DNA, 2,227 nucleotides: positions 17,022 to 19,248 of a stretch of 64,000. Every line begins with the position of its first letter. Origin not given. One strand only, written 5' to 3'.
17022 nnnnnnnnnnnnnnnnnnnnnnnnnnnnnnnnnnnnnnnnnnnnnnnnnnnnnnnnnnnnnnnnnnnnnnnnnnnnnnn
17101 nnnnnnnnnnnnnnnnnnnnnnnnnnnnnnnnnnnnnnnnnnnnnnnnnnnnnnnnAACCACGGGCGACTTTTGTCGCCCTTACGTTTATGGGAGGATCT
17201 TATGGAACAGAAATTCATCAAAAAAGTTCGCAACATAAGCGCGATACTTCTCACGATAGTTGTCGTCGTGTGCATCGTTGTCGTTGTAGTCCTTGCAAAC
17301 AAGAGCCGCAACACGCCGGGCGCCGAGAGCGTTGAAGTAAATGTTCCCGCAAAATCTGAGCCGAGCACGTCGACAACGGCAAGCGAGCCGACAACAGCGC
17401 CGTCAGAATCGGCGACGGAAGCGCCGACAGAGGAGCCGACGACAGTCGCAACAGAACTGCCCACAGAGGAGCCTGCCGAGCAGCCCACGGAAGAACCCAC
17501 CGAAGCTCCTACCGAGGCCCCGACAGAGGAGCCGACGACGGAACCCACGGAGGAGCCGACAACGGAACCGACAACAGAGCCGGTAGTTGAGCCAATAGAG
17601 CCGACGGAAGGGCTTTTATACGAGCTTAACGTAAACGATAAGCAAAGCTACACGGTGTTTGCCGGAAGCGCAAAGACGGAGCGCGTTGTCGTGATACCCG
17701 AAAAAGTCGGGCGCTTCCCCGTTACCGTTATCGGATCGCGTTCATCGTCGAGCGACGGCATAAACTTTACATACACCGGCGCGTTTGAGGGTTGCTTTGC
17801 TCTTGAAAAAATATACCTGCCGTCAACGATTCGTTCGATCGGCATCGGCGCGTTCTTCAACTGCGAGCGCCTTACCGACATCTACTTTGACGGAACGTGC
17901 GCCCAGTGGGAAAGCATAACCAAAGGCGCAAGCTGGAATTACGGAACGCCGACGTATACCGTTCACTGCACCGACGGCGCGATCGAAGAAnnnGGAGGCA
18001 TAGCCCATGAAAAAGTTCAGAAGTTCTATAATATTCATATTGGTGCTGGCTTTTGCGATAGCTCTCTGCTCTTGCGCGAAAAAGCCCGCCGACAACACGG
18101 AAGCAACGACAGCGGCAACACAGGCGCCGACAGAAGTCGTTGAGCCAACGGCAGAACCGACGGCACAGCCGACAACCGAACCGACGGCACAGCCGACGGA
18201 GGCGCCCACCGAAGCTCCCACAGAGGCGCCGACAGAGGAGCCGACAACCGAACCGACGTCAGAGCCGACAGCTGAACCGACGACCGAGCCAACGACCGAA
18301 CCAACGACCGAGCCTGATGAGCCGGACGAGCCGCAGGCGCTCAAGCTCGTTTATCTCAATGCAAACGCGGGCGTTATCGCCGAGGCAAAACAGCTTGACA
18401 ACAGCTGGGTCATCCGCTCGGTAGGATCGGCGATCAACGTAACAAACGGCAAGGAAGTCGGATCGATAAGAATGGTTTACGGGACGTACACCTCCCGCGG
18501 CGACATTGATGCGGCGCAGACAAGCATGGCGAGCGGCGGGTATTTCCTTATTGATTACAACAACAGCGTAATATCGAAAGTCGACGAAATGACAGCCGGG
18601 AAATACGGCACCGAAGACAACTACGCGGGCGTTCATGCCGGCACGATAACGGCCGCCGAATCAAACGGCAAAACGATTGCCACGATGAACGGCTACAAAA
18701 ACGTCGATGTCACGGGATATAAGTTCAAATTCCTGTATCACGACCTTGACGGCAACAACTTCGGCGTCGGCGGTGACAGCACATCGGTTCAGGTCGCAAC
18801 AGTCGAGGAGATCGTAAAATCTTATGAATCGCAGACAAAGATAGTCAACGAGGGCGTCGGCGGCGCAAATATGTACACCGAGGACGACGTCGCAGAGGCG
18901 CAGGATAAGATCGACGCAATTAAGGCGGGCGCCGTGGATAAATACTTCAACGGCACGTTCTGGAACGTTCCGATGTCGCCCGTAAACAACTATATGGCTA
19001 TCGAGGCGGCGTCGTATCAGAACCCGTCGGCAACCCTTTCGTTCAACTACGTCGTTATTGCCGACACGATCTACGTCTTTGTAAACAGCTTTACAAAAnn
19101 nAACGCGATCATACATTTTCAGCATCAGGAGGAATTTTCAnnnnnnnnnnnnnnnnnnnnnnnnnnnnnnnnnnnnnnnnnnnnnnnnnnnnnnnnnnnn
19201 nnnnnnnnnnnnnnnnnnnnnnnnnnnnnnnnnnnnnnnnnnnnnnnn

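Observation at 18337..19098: A ~253-aa module shared between a small lipoprotein and the C-terminus of the giant SLH protein 33 kb away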

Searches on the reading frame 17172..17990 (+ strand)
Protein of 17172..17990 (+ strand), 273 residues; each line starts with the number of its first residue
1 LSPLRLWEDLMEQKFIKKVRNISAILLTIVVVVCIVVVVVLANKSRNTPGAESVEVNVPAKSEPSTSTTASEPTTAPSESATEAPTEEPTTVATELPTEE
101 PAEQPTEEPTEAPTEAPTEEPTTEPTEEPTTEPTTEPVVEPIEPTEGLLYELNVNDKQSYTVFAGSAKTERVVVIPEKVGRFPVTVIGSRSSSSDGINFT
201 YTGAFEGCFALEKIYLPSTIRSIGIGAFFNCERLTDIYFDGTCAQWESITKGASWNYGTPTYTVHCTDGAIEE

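Call 4: search_protein_families(library=pfam, proteins=[window:17172-17990:+], max_evalue=0.1)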
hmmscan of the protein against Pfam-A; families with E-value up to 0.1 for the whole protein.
window:17172-17990:+ (273 aa): 6 families
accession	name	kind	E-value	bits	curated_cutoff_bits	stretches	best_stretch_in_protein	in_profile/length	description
PF13306.12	LRR_5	-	3.2e-07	30.7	27.7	1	202-242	50-89/127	BspA type Leucine rich repeat region (6 copies)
PF04886.17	PT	-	1.5e-06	28.1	26.2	0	100-134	1-35/36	PT disordered repeat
PF21827.1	New_glue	-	0.014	15.6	31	1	28-94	4-53/94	New glue protein family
PF10717.14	ODV-E18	-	0.022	15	28.1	1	24-57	25-57/87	Occlusion-derived virus envelope protein ODV-E18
PF01456.22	Mucin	-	0.049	14.1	34.7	1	27-130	8-111/143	Mucin-like glycoprotein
PF04906.18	Tweety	-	0.081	12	31.8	0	13-47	196-231/431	Tweety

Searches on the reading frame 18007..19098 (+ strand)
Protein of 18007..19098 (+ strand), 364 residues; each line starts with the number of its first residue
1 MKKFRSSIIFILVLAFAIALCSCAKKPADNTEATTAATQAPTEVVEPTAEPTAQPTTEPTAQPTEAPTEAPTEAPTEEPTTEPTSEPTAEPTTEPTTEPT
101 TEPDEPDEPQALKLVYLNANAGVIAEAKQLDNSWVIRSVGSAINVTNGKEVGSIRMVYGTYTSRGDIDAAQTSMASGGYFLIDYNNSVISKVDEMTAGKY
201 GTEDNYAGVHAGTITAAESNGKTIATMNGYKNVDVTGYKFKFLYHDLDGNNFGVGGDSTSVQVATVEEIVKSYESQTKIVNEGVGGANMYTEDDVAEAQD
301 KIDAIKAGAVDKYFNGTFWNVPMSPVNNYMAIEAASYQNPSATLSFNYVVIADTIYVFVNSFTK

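Call 4: search_protein_families(library=pfam, proteins=[window:18007-19098:+], max_evalue=0.1)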
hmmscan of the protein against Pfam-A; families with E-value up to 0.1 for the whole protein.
window:18007-19098:+ (364 aa): 1 family
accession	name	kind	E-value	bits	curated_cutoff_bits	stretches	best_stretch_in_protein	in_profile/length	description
PF04886.17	PT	-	2.6e-09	36.9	26.2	2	71-103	2-34/36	PT disordered repeat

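Call 7: search_protein_families(library=ncbifam, proteins=[window:18007-19098:+], max_evalue=0.1)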
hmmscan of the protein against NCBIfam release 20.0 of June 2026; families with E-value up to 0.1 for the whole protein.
window:18007-19098:+ (364 aa): 6 families
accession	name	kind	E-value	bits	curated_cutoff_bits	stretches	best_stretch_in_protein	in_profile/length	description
NF050142.1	PG1828_fam_lipo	equivalog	0.00021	21.9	50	1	1-50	1-46/59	PG1828 family lipoprotein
TIGR04526.1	predic_Ig_block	subfamily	0.0033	16.4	150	1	38-101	62-130/693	putative immunoglobulin-blocking virulence protein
NF053819.1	EF0750_LPXTG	subfamily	0.008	16.7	47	1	1-69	1-67/105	EF2685/EF0750 family sortase-dependent surface protein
NF033761.1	gliding_GltJ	equivalog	0.038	13.1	450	1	13-105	385-477/671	adventurous gliding motility protein GltJ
NF033847.1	MCP_Sipho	equivalog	0.068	12.3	75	1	31-156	48-168/549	major capsid protein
NF033760.1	gliding_GltG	equivalog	0.071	11.6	650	0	18-143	94-219/650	adventurous gliding motility protein GltG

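Call 17: find_encoding_contigs(protein=window:18007-19098:+, flank=3000, max_places=6)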
Protein window:18007-19098:+ (364 aa): 23 contigs read that carry it; 6 places shown.
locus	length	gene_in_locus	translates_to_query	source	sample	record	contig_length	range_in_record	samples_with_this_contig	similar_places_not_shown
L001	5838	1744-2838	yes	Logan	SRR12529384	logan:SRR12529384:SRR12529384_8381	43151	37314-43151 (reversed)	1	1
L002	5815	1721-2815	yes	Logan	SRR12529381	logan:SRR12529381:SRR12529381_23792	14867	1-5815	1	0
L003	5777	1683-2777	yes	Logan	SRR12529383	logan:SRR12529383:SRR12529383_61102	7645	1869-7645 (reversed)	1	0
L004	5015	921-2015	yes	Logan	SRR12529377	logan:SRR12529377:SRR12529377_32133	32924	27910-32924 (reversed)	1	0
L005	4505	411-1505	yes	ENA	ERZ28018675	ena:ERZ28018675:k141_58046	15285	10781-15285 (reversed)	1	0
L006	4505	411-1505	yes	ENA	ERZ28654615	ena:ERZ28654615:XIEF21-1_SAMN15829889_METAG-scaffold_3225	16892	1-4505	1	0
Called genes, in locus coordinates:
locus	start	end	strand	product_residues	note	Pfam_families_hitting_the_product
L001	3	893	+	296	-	?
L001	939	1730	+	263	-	PF04886:PT (faint), PF13306:LRR_5 (weak)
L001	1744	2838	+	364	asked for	-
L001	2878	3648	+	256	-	PF03372:Exo_endo_phos, PF14529:Exo_endo_phos_2 (faint)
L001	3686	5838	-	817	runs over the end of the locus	PF07228:SpoIIE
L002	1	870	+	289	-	?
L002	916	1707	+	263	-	PF04886:PT (faint), PF13306:LRR_5 (weak)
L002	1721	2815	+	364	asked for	-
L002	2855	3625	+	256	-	PF03372:Exo_endo_phos, PF14529:Exo_endo_phos_2 (faint)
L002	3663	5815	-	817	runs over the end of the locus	PF07228:SpoIIE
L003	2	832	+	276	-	?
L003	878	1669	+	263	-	PF04886:PT (faint), PF13306:LRR_5 (weak)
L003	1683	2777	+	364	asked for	-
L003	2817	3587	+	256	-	PF03372:Exo_endo_phos, PF14529:Exo_endo_phos_2 (faint)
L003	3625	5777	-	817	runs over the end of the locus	PF07228:SpoIIE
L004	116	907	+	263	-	PF04886:PT (faint), PF13306:LRR_5 (weak)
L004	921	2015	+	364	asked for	-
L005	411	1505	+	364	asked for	-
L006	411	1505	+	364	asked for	-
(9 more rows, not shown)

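Call 45: list_cluster_members(proteins=[window:18007-19098:+, window:51604-57351:-, window:12221-14134:+, window:19141-19908:+, P0001, P0027, P0030])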
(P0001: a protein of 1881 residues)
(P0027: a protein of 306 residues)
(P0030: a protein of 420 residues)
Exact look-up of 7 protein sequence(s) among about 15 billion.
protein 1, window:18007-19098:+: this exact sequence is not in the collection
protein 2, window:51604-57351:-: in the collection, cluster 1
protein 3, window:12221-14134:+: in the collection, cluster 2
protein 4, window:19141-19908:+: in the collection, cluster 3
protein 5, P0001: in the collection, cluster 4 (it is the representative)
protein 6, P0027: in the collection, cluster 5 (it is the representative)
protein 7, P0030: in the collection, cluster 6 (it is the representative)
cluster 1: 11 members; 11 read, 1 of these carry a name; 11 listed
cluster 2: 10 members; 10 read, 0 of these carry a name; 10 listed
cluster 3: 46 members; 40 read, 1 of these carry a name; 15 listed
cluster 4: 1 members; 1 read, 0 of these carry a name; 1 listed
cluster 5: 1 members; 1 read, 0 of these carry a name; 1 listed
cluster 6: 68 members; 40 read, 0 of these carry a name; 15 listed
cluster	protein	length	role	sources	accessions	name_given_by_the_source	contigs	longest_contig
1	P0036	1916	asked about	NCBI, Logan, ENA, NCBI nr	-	-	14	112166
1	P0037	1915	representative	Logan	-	-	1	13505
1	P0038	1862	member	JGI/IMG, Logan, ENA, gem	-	hypothetical protein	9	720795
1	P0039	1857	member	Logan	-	-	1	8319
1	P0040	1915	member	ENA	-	-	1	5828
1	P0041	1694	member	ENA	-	-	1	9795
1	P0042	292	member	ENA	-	-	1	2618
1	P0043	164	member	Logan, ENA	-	-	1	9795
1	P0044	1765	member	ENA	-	-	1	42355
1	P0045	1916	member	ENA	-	-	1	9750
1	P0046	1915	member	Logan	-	-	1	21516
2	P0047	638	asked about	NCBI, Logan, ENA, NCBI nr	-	-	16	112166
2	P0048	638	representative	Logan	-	-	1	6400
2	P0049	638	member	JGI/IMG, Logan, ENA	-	-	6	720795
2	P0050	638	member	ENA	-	-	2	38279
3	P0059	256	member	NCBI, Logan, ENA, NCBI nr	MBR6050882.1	MAG: endonuclease/exonuclease/phosphatase family protein [Clostridia bacterium] | endonuclease/exonuclease/phosphatase family protein [Clostridia bacterium]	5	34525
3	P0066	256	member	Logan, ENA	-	-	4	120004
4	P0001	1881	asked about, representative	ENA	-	-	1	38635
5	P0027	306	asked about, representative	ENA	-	-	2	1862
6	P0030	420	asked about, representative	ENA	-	-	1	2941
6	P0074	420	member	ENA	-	-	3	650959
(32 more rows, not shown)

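Call 47: find_encoding_contigs(protein=P0074, flank=10000, max_places=2)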
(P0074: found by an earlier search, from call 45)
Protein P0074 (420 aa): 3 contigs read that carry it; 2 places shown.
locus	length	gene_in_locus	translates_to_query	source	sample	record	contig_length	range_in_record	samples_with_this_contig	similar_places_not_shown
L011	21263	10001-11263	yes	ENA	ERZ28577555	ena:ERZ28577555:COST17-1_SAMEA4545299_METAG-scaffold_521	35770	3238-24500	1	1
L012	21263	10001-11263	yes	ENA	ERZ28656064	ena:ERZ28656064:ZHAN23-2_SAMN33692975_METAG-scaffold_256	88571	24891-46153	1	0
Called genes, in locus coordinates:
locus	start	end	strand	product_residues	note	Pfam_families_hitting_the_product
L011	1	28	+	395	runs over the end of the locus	PF00483:NTP_transferase, PF00132:Hexapep (faint), PF24894:Hexapep_GlmU, PF25084:LbH_EIF2B, PF25247:LbH_GLGC (faint), PF25087:GMPPB_C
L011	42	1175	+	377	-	PF00483:NTP_transferase, PF25084:LbH_EIF2B, PF25087:GMPPB_C (weak), PF24894:Hexapep_GlmU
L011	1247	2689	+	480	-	PF08323:Glyco_transf_5, PF00534:Glycos_transf_1, PF13692:Glyco_trans_1_4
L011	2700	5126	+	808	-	PF00343:Phosphorylase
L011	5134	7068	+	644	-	PF00128:Alpha-amylase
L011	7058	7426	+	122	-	-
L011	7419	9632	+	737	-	PF13802:Gal_mutarotas_2, PF01055:Glyco_hydro_31_2nd, PF21365:Glyco_hydro_31_3rd, PF17137:DUF5110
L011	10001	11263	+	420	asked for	-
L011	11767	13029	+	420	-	-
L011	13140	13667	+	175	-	PF00583:Acetyltransf_1, PF13673:Acetyltransf_10 (weak), PF13508:Acetyltransf_7 (weak)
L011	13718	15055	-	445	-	PF01554:MatE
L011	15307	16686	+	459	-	PF00919:UPF0004, PF04055:Radical_SAM, PF01938:TRAM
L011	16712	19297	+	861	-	PF01624:MutS_I, PF05188:MutS_II, PF05192:MutS_III, PF05190:MutS_IV, PF00488:MutS_V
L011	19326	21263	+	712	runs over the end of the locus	PF13589:HATPase_c_3, PF01119:DNA_mis_repair, PF08676:MutL_C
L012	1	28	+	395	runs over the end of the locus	PF00483:NTP_transferase, PF00132:Hexapep (faint), PF24894:Hexapep_GlmU, PF25084:LbH_EIF2B, PF25247:LbH_GLGC (faint), PF25087:GMPPB_C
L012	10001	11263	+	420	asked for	-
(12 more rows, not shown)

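Call 60: find_encoding_contigs(protein=P0059, flank=5000, max_places=5)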
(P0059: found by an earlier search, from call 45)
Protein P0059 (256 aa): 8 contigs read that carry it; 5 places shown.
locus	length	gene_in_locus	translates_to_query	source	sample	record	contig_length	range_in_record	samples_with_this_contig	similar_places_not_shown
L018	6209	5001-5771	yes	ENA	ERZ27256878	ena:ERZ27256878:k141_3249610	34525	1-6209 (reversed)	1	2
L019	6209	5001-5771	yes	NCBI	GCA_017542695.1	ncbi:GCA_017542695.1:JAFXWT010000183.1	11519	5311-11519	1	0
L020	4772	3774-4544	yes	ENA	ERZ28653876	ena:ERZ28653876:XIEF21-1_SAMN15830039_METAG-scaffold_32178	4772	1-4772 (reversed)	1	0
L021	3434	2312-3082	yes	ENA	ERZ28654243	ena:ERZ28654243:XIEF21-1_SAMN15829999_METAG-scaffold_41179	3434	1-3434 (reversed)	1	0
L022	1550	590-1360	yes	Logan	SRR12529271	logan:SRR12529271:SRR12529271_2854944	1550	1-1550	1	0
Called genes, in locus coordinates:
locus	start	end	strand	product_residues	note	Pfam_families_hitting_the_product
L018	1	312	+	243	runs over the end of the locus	PF02527:GidB, PF13847:Methyltransf_31, PF08241:Methyltransf_11 (weak), PF08242:Methyltransf_12 (weak), PF13649:Methyltransf_25 (weak)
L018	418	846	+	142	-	-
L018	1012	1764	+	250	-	PF00142:Fer4_NifH (weak), PF01656:CbiA, PF02374:ArsA_ATPase (weak), PF06564:CBP_BcsQ, PF09140:MipZ, PF10609:ParA (weak), PF13614:AAA_31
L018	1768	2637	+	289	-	PF02195:ParB_N, PF17762:HTH_ParB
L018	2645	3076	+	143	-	-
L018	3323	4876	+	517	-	PF12072:RNase_Y_N, PF00013:KH_1, PF22891:KH_PNO1_2nd (faint), PF08668:HDOD (faint), PF01966:HD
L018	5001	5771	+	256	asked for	PF03372:Exo_endo_phos, PF14529:Exo_endo_phos_2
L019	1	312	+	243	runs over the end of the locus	PF02527:GidB, PF13847:Methyltransf_31, PF08241:Methyltransf_11 (weak), PF08242:Methyltransf_12 (weak), PF13649:Methyltransf_25 (weak)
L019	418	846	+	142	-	-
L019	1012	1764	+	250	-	PF00142:Fer4_NifH (weak), PF01656:CbiA, PF02374:ArsA_ATPase (weak), PF06564:CBP_BcsQ, PF09140:MipZ, PF10609:ParA (weak), PF13614:AAA_31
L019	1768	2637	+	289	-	PF02195:ParB_N, PF17762:HTH_ParB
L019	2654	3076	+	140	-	-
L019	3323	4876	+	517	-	PF12072:RNase_Y_N, PF00013:KH_1, PF22891:KH_PNO1_2nd (faint), PF08668:HDOD (faint), PF01966:HD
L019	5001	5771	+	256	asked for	PF03372:Exo_endo_phos, PF14529:Exo_endo_phos_2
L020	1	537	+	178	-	?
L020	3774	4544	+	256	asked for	PF03372:Exo_endo_phos, PF14529:Exo_endo_phos_2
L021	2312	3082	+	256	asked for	PF03372:Exo_endo_phos, PF14529:Exo_endo_phos_2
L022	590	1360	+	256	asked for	PF03372:Exo_endo_phos, PF14529:Exo_endo_phos_2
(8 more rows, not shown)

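Call 73: find_encoding_contigs(protein=P0066, flank=6000, max_places=4)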
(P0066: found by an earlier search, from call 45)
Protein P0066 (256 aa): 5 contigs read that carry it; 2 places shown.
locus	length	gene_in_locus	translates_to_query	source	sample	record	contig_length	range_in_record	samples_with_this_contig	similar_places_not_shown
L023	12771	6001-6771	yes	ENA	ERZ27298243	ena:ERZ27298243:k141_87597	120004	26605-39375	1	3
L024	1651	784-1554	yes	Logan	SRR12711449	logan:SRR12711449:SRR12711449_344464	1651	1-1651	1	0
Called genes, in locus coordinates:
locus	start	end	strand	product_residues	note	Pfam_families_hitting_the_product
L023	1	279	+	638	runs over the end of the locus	PF01134:GIDA, PF07992:Pyr_redox_2 (weak), PF12831:FAD_oxidored, PF21680:GIDA_C_1st, PF13932:SAM_GIDA_C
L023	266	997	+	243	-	PF02390:Methyltransf_4 (faint), PF08242:Methyltransf_12 (faint), PF02527:GidB, PF13847:Methyltransf_31, PF08241:Methyltransf_11 (weak), PF13649:Methyltransf_25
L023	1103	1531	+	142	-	PF02195:ParB_N (weak)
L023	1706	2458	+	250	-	PF00142:Fer4_NifH (weak), PF01656:CbiA, PF02374:ArsA_ATPase (weak), PF06564:CBP_BcsQ, PF09140:MipZ, PF10609:ParA (weak), PF13614:AAA_31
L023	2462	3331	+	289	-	PF02195:ParB_N, PF17762:HTH_ParB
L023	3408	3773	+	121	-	-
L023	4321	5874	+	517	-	PF12072:RNase_Y_N, PF00013:KH_1, PF22891:KH_PNO1_2nd (faint), PF08668:HDOD (faint), PF01966:HD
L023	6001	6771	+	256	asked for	PF03372:Exo_endo_phos, PF14529:Exo_endo_phos_2 (weak)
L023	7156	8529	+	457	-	PF00308:Bac_DnaA, PF01695:IstB_IS21, PF01637:ATPase_2 (faint), PF00004:AAA, PF08299:Bac_DnaA_C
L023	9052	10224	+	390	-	PF00712:DNA_pol3_beta, PF02767:DNA_pol3_beta_2, PF02768:DNA_pol3_beta_3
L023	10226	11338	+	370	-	PF02463:SMC_N, PF13175:AAA_15, PF13476:AAA_23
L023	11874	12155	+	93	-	PF04025:RemA-like (weak)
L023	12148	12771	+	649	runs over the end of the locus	PF02518:HATPase_c, PF00204:DNA_gyraseB, PF01751:Toprim, PF00986:DNA_gyraseB_C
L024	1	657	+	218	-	?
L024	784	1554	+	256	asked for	PF03372:Exo_endo_phos, PF14529:Exo_endo_phos_2 (weak)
